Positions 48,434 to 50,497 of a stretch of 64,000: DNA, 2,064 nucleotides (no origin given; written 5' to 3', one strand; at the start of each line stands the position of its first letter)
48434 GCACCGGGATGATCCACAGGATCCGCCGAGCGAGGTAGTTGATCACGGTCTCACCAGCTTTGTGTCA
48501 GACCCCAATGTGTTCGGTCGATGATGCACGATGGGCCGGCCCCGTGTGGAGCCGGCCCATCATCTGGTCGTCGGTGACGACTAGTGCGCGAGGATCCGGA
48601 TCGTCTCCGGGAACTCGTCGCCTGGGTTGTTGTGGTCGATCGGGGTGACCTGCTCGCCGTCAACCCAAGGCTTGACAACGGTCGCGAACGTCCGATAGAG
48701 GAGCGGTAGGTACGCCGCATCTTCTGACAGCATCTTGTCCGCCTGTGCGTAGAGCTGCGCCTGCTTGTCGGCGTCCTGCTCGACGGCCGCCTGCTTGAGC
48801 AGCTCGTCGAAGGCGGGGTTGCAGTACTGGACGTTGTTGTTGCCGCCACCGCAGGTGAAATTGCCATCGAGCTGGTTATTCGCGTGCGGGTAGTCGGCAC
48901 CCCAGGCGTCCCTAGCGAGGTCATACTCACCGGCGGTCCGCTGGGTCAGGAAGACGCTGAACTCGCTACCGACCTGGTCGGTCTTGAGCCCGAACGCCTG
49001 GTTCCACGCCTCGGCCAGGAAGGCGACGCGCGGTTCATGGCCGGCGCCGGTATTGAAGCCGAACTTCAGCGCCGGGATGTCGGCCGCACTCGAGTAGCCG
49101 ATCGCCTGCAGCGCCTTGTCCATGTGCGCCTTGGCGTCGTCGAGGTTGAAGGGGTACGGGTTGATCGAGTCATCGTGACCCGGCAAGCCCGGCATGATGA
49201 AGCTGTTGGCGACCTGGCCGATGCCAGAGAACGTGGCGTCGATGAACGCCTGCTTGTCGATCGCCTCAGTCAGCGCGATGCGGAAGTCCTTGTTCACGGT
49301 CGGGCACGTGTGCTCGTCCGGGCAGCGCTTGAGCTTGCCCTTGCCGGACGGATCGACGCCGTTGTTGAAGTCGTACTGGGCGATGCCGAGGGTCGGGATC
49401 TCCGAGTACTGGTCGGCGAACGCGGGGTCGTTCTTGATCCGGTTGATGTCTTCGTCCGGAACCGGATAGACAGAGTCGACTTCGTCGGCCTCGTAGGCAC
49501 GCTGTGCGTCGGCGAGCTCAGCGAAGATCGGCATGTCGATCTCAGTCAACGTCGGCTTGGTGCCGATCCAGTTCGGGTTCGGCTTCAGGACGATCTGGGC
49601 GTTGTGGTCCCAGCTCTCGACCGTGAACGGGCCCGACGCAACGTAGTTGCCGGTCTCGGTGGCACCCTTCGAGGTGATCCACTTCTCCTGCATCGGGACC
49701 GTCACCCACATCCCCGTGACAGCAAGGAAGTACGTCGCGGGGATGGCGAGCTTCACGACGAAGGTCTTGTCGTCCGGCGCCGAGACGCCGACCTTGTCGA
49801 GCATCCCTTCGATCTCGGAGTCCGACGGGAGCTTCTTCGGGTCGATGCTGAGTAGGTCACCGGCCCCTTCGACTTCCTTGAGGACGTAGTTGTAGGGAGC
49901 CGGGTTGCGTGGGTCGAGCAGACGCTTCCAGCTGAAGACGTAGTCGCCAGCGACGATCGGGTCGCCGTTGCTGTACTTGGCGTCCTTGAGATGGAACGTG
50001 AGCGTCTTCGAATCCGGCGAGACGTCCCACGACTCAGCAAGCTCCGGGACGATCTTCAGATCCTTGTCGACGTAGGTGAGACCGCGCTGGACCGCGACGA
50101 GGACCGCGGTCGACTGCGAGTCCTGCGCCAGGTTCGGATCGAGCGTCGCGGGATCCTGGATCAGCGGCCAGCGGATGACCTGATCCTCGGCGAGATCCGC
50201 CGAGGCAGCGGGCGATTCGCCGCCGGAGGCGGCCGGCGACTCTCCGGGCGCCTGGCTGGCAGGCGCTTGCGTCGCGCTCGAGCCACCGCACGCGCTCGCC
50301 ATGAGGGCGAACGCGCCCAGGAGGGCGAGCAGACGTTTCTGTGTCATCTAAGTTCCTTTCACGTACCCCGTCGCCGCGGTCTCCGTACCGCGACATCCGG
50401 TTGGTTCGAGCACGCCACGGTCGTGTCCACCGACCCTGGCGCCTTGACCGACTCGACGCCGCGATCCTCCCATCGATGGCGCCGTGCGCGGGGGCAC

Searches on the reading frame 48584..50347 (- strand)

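Call 4: search_protein_families(library=pfam, proteins=[window:48584-50347:-], max_evalue=1)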
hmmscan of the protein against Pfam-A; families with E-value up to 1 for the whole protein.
window:48584-50347:- (588 aa): 1 family
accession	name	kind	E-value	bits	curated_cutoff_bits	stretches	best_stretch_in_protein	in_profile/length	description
PF00496.27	SBP_bac_5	-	2e-71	241.5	32.4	1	98-503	1-367/368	Bacterial extracellular solute-binding proteins, family 5 Middle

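Call 5: search_protein_families(library=ncbifam, proteins=[window:48584-50347:-], max_evalue=0.1)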
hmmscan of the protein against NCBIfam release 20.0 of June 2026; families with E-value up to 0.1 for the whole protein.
window:48584-50347:- (588 aa): 11 families
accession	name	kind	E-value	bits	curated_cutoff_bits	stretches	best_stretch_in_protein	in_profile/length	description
NF011684.0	PRK15104.1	equivalog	1.6e-57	195.5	947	1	48-566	31-525/543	oligopeptide ABC transporter substrate-binding protein OppA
NF007287.0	PRK09755.1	equivalog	1e-42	146.7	1098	1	48-566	25-517/535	ABC transporter substrate-binding protein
NF043070.1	DppA_dipep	equivalog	1.2e-35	123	1005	1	96-571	71-525/535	dipeptide ABC transporter periplasmic-binding protein DppA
TIGR02294.1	nickel_nikA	equivalog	1.6e-32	112.7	393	2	227-573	152-494/501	nickel ABC transporter substrate-binding protein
NF045467.1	Opp4A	equivalog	1.9e-28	99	650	1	18-573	2-549/556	oligopeptide ABC transporter substrate-binding protein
NF045468.1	Opp5A_nikA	equivalog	4.6e-15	55.1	600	2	235-329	158-250/488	nickel ABC transporter substrate-binding protein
NF047575.1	opine_bind_CntA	exception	5.3e-15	55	800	2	192-560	145-512/535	staphylopine-dependent metal ABC transporter substrate-binding lipoprotein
NF011942.0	PRK15413.1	equivalog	1.2e-14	53.9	594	1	63-135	35-108/512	glutathione ABC transporter substrate-binding protein GsiB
NF011689.0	PRK15109.1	equivalog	8.4e-14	51.1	560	1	95-551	75-509/547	ABC transporter substrate-binding protein SapA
TIGR04028.1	SBP_KPN_01854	hypoth_equivalog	9.4e-10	37.6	468.5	2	354-565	271-493/509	TIGR04028 family ABC transporter substrate-binding protein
NF043077.1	MMSYN1_0169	equivalog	1.1e-05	24.1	650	1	451-535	688-771/896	oligopeptide ABC transporter substrate-binding protein OppA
